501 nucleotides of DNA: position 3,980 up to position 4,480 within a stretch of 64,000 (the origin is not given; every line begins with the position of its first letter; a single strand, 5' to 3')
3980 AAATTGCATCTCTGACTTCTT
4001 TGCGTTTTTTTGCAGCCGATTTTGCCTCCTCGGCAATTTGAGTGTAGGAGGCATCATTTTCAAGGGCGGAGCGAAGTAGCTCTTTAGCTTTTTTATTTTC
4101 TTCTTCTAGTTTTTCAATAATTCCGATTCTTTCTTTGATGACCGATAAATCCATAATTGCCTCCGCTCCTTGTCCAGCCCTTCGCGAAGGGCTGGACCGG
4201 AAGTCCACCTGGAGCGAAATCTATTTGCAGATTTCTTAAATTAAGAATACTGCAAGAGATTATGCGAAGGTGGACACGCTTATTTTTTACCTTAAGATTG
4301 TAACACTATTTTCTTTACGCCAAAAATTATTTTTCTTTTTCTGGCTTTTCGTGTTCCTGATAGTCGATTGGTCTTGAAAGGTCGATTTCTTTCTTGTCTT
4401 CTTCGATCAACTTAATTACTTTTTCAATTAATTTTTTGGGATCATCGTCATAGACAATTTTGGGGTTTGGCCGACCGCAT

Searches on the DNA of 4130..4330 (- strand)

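Call 34: build_rna_model(alignment_id=A2, structure=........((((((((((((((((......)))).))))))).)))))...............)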
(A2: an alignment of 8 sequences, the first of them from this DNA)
Model R1 built from alignment A2 (8 sequences, 63 columns); structure: as given.
model positions 61; base pairs 16; branch points 0; effective number of sequences 4.31; information 0.916 bits per position. Calibrated on 0.2 Mb of random sequence (short: E-values are rough).
structure used (alignment columns):
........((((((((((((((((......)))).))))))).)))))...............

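Call 35: search_with_rna_model(model_id=R1, sources=[window, L032, L189, L240, L144, L193, L241, L242, L244, L246, L247, L236, L207], max_evalue=10, show_alignments=0)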
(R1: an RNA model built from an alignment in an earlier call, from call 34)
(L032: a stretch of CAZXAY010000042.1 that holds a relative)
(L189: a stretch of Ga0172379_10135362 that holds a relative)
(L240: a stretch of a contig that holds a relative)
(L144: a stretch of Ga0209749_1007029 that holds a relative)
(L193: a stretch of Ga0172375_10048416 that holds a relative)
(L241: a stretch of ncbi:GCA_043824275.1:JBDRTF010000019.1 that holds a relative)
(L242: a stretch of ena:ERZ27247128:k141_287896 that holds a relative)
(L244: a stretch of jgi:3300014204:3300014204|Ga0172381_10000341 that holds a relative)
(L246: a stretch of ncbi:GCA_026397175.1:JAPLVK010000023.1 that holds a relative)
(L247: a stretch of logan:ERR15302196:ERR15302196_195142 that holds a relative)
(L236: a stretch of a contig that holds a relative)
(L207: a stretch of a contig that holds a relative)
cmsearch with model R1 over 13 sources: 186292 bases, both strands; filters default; matches with E-value up to 10: 15.
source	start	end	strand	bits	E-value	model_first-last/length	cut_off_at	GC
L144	2553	2613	-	80.6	5.6e-21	1-61/61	no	0.54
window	12420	12481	+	75.5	1.8e-19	1-61/61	no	0.56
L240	5360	5421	-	74.8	2.8e-19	1-61/61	no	0.48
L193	2252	2312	+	70.6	4.7e-18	1-61/61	no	0.59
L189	1735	1795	+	70.5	5.2e-18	1-61/61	no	0.48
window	21432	21492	-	68.8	1.6e-17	1-61/61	no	0.57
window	4152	4210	-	64.2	3.6e-16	1-61/61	no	0.61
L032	5795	5845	+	52.6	9.4e-13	1-61/61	no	0.71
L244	484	547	-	43.3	5.1e-10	1-61/61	no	0.58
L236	1330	1400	+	23.7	0.00029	1-61/61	no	0.42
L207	2984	3035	+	14.5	0.14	1-61/61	no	0.48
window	4172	4197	+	10.7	2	14-41/61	no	0.69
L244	5497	5519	-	10.2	2.8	1-61/61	no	0.52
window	18747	18767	+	9.1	5.8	10-46/61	no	0.43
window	17321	17346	+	8.5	8.4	1-61/61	no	0.54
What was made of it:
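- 4152..4274 (-): Copy 3, whole element. P1 5' UCCACC 4274-4269; type-A inner domain 4268-4210; P1 3' GGUGGA 4209-4204; P3 4203-4166 (CUUCCGG + perfect 12/12 palindrome + AGGAG); SD unit CGGAGG 4165-4160; ATG 4154-4152 of gene 3729-4154 (operon with the HD gene 2584-3657 and YtxH 2186-2509). R1 64.2 bits at 4152-4210 (call 35).
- Tried and rejected: L236 and L207 were left out as doubtful (23.7 and 14.5 bits; call 35).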

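Call 49: search_with_rna_model(model_id=R1, sources=[L371, L372, L373, L374, L375, L368, L369, L370, L241, L244, L246], max_evalue=10)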
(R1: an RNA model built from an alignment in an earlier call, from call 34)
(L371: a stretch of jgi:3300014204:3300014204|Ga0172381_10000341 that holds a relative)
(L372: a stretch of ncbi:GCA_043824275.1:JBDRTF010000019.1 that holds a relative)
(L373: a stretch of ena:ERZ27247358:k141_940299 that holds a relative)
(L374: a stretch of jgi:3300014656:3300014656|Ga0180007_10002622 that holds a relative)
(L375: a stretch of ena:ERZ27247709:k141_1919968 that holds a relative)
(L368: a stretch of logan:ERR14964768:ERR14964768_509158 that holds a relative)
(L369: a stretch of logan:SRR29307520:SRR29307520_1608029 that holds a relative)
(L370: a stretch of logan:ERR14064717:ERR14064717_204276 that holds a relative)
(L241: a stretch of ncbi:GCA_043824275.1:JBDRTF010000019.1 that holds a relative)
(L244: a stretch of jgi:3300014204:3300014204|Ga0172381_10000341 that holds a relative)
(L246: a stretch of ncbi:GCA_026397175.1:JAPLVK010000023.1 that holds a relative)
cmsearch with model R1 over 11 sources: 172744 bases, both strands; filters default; matches with E-value up to 10: 11.
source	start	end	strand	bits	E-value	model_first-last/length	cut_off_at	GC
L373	12520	12570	+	44.9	1.6e-10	1-61/61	no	0.65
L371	5796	5859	+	43.3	4.8e-10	1-61/61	no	0.58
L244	484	547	-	43.3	4.8e-10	1-61/61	no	0.58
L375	209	275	+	35.2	1.2e-07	1-61/61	no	0.57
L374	9065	9113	+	31.2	1.7e-06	1-61/61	no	0.47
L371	15480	15529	-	30.9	2e-06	1-61/61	no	0.62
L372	14162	14211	-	25.7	7.1e-05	1-61/61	no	0.4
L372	18587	18637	-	16.6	0.033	1-61/61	no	0.49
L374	15259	15345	-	10.2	2.5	1-61/61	no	0.43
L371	824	846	+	10.2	2.6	1-61/61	no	0.52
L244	5497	5519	-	10.2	2.6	1-61/61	no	0.52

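Call 53: search_with_rna_model(model_id=R1, sources=[window, L032, L189, L240, L144, L193, L371, L372, L373, L374, L375], max_evalue=0.1, make_alignment=true)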
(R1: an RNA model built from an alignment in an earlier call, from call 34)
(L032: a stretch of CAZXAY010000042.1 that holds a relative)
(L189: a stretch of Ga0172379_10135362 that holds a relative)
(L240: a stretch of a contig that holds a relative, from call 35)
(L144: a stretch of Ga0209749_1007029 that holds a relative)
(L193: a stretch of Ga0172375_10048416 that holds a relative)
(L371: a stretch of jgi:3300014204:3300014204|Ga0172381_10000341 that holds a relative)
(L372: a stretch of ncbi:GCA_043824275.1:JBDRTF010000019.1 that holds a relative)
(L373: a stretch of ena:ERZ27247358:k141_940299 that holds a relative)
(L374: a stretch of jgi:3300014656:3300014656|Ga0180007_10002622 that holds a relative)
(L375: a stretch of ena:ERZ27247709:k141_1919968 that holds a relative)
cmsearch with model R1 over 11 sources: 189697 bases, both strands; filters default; matches with E-value up to 0.1: 15.
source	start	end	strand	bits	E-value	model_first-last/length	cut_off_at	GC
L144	2553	2613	-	80.6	5.7e-21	1-61/61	no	0.54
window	12420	12481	+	75.5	1.8e-19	1-61/61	no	0.56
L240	5360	5421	-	74.8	2.9e-19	1-61/61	no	0.48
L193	2252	2312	+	70.6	4.8e-18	1-61/61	no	0.59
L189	1735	1795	+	70.5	5.3e-18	1-61/61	no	0.48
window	21432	21492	-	68.8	1.7e-17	1-61/61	no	0.57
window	4152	4210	-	64.2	3.7e-16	1-61/61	no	0.61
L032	5795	5845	+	52.6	9.5e-13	1-61/61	no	0.71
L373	12520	12570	+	44.9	1.8e-10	1-61/61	no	0.65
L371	5796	5859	+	43.3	5.2e-10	1-61/61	no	0.58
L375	209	275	+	35.2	1.3e-07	1-61/61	no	0.57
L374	9065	9113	+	31.2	1.9e-06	1-61/61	no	0.47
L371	15480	15529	-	30.9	2.2e-06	1-61/61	no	0.62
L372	14162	14211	-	25.7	7.8e-05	1-61/61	no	0.4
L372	18587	18637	-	16.6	0.037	1-61/61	no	0.49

Alignment A3: 15 matches aligned to the model, 79 columns, each read 5' to 3' on its own strand. Consensus structure (alignment columns), stored with it:
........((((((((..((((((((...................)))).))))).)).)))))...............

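Call 61: search_rna_families(source=window, start=4130, end=4330, threshold=evalue, max_evalue=10)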
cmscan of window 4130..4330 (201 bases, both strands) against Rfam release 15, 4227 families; matches with E-value up to 10: 15.
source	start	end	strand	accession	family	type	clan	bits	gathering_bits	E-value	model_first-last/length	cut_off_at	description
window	4165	4249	-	RF01067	ATPC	Gene;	-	25.2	45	0.0042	1-92/92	no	ATPC RNA motif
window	4202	4276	-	RF03585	mir-3938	Gene; miRNA;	-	18.7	94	0.17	1-88/88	no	mir-3938 microRNA precursor family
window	4169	4200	+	RF03736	mir-3130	Gene; miRNA;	-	18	95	0.39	1-75/75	no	mir-3130 microRNA precursor family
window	4198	4280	+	RF01705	Flavo-1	Gene; sRNA;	-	16.6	42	0.4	1-76/76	no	Flavo-1 RNA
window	4187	4256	+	RF01832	ROSE_2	Cis-reg; thermoregulator;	-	16.3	65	0.43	1-73/73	no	Repression of heat shock gene expression (ROSE) element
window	4200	4272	+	RF02277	Hammerhead_HH10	Gene; ribozyme;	CL00010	16.1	75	0.82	37-110/125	no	Hammerhead ribozyme HH10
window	4169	4200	-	RF03736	mir-3130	Gene; miRNA;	-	16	95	1.4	1-75/75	no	mir-3130 microRNA precursor family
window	4205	4273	-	RF00744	mir-361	Gene; miRNA;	-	15.3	70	1.4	1-71/71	no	mir-361 microRNA precursor family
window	4213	4268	+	RF01914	mir-932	Gene; miRNA;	-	14.6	54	1.1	1-76/76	no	mir-932 microRNA precursor family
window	4171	4198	-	RF04132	mir-4436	Gene; miRNA;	-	14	74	2.7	1-85/85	no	mir-4436 microRNA precursor family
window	4164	4241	+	RF01581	RUF6-5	Gene; sRNA;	-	13.9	70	3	1-156/156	no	Plasmodium RNA of unknown function RUF6-5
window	4171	4198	+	RF04132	mir-4436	Gene; miRNA;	-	13.8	74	3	1-85/85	no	mir-4436 microRNA precursor family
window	4172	4197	-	RF04147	MIR6224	Gene; miRNA;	-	13.1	171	2.4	1-176/176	no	MIR6224 microRNA precursor family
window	4173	4196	+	RF02245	mir-788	Gene; miRNA;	-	12.9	90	7.8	1-80/80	no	mir-788 microRNA precursor family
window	4225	4255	-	RF01914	mir-932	Gene; miRNA;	-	12.3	54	5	24-52/76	no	mir-932 microRNA precursor family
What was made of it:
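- Closest known: RNA thermometers. Different: The Rfam ROSE_2 match is 16 bits, on the wrong strand (call 61).
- No Rfam riboswitch or thermometer model matches; ROSE_2 gives 16 bits on the wrong strand (call 61).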

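Call 63: search_rna_families(source=window, start=4130, end=4330, threshold=evalue, max_evalue=0.01, show_alignments=1)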
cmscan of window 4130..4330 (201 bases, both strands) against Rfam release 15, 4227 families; matches with E-value up to 0.01: 1.
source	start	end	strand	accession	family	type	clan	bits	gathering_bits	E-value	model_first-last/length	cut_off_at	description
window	4165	4249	-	RF01067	ATPC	Gene;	-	25.2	45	0.0042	1-92/92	no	ATPC RNA motif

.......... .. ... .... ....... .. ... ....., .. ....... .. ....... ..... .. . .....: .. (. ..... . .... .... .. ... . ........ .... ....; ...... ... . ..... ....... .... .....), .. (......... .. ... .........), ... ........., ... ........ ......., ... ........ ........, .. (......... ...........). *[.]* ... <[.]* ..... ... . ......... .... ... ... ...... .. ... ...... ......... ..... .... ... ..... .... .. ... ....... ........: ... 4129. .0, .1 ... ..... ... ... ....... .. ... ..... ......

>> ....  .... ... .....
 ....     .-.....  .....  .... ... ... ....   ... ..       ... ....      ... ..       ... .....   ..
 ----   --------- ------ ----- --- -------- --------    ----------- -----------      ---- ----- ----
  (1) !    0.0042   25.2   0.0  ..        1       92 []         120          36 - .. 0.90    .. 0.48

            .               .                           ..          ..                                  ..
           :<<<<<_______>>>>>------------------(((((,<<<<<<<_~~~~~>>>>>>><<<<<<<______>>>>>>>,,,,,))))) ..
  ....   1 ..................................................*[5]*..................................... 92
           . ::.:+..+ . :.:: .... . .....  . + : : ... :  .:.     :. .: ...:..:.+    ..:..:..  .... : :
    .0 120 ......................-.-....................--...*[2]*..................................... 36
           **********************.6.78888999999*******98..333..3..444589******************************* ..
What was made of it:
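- On ATPC RNA motif (RF01067): The alignment contradicts the covariation-supported P1/P2 (call 63).
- Closest known: ATPC RNA motif. Same: This is the only Rfam model with a notable sub-threshold match: copy 3, 25.2 bits, E=0.004, correct strand (calls 61, 63).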

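Call 74: build_rna_model(alignment_id=A5, structure=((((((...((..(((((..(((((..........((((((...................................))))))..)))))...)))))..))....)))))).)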
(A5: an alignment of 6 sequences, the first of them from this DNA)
Model R2 built from alignment A5 (6 sequences, 112 columns); structure: as given.
model positions 72; base pairs 24; branch points 0; effective number of sequences 2.72; information 0.783 bits per position. Calibrated on 0.2 Mb of random sequence (short: E-values are rough).
structure used (alignment columns):
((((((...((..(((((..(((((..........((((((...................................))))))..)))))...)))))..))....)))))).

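Call 75: search_with_rna_model(model_id=R2, sources=[window, L032, L189, L240, L144, L193, L371, L372, L373, L374, L375, L241, L244, L246, L368, L370], max_evalue=10)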
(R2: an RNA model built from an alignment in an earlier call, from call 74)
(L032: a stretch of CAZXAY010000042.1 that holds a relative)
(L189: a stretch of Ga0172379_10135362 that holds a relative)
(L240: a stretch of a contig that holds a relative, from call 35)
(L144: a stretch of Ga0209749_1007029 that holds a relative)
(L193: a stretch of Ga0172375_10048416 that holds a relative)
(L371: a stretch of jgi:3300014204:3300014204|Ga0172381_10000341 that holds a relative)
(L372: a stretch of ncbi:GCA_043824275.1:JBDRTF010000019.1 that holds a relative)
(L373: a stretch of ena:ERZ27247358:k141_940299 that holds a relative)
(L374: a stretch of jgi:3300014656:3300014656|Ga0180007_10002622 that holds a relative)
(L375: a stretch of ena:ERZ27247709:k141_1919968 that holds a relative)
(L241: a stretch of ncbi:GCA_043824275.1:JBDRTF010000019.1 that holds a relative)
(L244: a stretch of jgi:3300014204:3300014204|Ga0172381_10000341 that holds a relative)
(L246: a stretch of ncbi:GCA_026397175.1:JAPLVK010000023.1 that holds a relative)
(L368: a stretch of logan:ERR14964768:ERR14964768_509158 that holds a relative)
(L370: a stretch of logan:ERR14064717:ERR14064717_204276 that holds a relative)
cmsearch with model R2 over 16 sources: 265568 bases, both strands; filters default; matches with E-value up to 10: 14.
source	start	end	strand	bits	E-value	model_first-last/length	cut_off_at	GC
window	4204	4274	-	90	2.1e-23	1-72/72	no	0.38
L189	1671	1741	+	87.1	1.5e-22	1-72/72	no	0.35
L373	12457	12526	+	81.6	6.5e-21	1-72/72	no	0.5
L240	5415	5517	-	76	3.1e-19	1-72/72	no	0.49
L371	19851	19943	-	68.2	6.6e-17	1-72/72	no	0.48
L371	5729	5801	+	57.4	1.1e-13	1-72/72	no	0.41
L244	542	614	-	57.4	1.1e-13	1-72/72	no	0.41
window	4204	4274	+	33.9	1.1e-06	1-72/72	no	0.38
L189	1671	1741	-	32.8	2.5e-06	1-72/72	no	0.35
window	12354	12387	+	23.7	0.0013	19-53/72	no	0.32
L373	12457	12526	-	22.4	0.0032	1-72/72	no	0.5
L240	5415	5517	+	20.2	0.014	1-72/72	no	0.49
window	13908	13936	-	14.2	0.89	1-72/72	no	0.55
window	13777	13820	-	11.1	7.6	1-72/72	no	0.3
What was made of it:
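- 4152..4274 (-): R2 90 bits at 4204-4274 (call 75).
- Sense 76-90 bits vs antisense 20-34 bits (call 75). Model scores are strongly strand-asymmetric (call 75).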

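Call 82: search_with_rna_model(model_id=R1, sources=[L376, L377, L378], max_evalue=10)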
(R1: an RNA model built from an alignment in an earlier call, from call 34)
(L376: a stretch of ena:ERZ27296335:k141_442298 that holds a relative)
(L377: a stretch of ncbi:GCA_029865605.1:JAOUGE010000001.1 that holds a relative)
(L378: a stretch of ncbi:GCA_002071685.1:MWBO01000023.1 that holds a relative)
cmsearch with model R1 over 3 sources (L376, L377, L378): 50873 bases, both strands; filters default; matches with E-value up to 10: 3.
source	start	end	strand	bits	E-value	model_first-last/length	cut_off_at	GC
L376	18918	18978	+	70.8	1.2e-18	1-61/61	no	0.56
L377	16362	16422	+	70.8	1.2e-18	1-61/61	no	0.56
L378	3858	3917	+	28.9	2.4e-06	1-61/61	no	0.5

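Call 86: search_with_rna_model(model_id=R1, sources=[window, L032, L189, L240, L144, L193, L371, L372, L373, L374, L375, L376, L378], max_evalue=0.1, make_alignment=true)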
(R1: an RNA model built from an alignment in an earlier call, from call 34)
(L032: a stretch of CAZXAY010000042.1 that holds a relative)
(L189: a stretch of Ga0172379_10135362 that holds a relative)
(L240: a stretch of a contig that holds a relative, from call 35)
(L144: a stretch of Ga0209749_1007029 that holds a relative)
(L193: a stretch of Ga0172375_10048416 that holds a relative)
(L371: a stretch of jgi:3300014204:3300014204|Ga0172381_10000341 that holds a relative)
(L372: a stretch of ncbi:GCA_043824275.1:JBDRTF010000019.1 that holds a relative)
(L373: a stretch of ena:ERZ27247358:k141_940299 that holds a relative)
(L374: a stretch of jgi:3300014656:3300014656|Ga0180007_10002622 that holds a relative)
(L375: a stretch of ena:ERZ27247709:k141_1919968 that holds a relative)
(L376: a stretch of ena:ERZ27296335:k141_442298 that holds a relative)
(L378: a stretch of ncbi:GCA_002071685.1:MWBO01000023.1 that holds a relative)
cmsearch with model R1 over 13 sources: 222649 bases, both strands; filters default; matches with E-value up to 0.1: 17.
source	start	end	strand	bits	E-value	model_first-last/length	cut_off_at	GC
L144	2553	2613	-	80.6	6.6e-21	1-61/61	no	0.54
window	12420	12481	+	75.5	2.1e-19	1-61/61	no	0.56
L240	5360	5421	-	74.8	3.4e-19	1-61/61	no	0.48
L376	18918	18978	+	70.8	5.2e-18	1-61/61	no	0.56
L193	2252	2312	+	70.6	5.6e-18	1-61/61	no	0.59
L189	1735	1795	+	70.5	6.2e-18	1-61/61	no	0.48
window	21432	21492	-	68.8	1.9e-17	1-61/61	no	0.57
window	4152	4210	-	64.2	4.3e-16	1-61/61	no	0.61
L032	5795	5845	+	52.6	1.1e-12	1-61/61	no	0.71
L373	12520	12570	+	44.9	2.1e-10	1-61/61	no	0.65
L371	5796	5859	+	43.3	6.1e-10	1-61/61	no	0.58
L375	209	275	+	35.2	1.5e-07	1-61/61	no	0.57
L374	9065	9113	+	31.2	2.2e-06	1-61/61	no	0.47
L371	15480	15529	-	30.9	2.6e-06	1-61/61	no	0.62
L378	3858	3917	+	28.9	1e-05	1-61/61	no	0.5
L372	14162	14211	-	25.7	9.2e-05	1-61/61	no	0.4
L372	18587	18637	-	16.6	0.043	1-61/61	no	0.49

Alignment A6: 17 matches aligned to the model, 79 columns, each read 5' to 3' on its own strand. Consensus structure (alignment columns), stored with it:
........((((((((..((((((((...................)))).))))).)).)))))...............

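Call 98: search_with_rna_model(model_id=R1, sources=[L001, L002, L003, L004, L005, L006, L007, L008, L009, L010, L011, L012, L013, L014, L015, L016, L017, L018, L019, L020, L021, L022, L023, L024, L025, L026, L027, L028, L029, L030, L031, L032, L033, L034, L035, L036, L037, L038, L039, L040, L041, L042, L043, L044, L045, L046, L047, L048, L049, L050, L051, L052, L053, L054, L055, L056, L057, L058, L059, L060, L061, L062, L063, L064, L065, L066, L067, L068, L069, L070, L071, L072, L073, L074, L075, L076, L077, L078, L079, L080, L081, L082, L083, L084, L085, L086, L087, L088, L089, L090, L091, L092, L093, L094, L095, L096, L097, L098, L099, L100], max_evalue=0.01)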
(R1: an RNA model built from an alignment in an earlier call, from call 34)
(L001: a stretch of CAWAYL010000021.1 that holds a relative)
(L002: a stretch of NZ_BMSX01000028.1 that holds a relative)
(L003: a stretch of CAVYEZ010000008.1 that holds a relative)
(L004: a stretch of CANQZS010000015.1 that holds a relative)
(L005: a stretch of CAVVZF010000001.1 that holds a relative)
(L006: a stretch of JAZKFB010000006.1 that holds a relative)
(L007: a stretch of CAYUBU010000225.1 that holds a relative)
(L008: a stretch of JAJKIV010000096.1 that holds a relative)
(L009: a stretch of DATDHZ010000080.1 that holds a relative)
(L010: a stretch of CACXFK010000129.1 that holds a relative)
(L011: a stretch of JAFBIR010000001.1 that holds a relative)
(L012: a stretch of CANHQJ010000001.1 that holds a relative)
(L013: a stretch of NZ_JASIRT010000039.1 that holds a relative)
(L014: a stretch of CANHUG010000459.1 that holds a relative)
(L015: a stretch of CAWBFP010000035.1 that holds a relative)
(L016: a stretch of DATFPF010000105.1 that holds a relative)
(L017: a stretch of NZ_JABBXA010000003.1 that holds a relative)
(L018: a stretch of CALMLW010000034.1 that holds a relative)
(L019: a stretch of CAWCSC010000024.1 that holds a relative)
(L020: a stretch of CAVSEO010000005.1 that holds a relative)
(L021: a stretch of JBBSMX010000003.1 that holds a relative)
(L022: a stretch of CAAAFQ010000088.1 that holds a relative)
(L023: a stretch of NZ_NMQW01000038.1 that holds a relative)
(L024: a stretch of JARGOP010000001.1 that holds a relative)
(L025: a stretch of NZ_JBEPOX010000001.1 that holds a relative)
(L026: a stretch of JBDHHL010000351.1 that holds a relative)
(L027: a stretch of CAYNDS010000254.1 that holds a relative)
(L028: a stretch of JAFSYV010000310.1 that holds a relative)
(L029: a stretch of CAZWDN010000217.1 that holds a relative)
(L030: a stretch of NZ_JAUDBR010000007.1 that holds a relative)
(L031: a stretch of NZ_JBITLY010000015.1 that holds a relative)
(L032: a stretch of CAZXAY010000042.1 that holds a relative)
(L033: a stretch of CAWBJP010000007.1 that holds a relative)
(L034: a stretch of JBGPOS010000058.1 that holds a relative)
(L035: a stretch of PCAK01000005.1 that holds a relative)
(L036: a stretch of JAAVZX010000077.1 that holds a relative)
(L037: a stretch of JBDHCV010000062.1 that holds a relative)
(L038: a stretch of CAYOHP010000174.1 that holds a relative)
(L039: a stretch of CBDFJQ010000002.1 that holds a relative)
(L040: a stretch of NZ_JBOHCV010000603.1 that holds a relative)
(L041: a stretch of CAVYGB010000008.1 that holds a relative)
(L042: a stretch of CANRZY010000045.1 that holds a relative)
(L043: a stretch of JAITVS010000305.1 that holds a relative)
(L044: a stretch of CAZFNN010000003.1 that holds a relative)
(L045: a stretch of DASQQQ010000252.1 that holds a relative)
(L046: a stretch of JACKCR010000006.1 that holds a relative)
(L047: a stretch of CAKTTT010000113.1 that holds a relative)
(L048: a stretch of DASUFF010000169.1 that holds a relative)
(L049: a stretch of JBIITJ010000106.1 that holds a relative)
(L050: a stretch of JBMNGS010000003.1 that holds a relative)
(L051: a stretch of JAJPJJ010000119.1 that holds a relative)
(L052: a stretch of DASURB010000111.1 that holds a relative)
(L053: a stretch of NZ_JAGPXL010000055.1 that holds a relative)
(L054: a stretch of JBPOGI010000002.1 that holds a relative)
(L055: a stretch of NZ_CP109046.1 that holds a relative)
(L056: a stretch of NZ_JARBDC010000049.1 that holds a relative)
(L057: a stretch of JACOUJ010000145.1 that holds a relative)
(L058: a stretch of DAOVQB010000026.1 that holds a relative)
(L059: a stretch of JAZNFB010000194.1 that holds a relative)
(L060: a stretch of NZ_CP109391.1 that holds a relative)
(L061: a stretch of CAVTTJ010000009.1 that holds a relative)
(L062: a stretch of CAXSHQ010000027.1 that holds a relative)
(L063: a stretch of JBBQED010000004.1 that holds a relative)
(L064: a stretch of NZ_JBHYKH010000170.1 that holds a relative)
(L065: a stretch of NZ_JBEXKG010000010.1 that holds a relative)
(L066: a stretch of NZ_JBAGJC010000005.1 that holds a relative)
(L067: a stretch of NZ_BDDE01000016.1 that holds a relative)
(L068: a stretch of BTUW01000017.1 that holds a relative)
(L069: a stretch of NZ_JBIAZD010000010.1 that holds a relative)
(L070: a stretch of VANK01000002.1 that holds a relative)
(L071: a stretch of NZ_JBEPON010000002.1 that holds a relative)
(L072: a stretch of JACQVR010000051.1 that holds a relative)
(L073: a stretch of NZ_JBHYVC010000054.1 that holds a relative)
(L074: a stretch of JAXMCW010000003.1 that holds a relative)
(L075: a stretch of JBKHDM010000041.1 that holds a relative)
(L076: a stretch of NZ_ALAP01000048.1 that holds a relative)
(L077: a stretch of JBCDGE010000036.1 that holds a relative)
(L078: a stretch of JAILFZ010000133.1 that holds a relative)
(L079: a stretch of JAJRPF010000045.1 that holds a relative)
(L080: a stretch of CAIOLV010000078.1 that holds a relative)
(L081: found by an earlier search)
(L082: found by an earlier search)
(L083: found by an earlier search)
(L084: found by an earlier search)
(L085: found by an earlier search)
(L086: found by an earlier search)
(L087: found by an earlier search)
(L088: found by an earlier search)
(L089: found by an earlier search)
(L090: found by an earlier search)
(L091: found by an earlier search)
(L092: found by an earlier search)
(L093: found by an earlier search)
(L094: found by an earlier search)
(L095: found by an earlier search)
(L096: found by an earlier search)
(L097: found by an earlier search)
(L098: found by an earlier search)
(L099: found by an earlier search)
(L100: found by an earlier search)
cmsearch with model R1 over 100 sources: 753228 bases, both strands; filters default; matches with E-value up to 0.01: 3.
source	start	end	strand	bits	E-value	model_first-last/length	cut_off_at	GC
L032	5795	5845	+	52.6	3.8e-12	1-61/61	no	0.71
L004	2790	2836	-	29.9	1.8e-05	1-61/61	no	0.51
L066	1841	1897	-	22.1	0.0036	1-61/61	no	0.68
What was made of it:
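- Tried and rejected: L004 (a Clostridia MAG, 29.9 bits; call 98) was not accepted.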
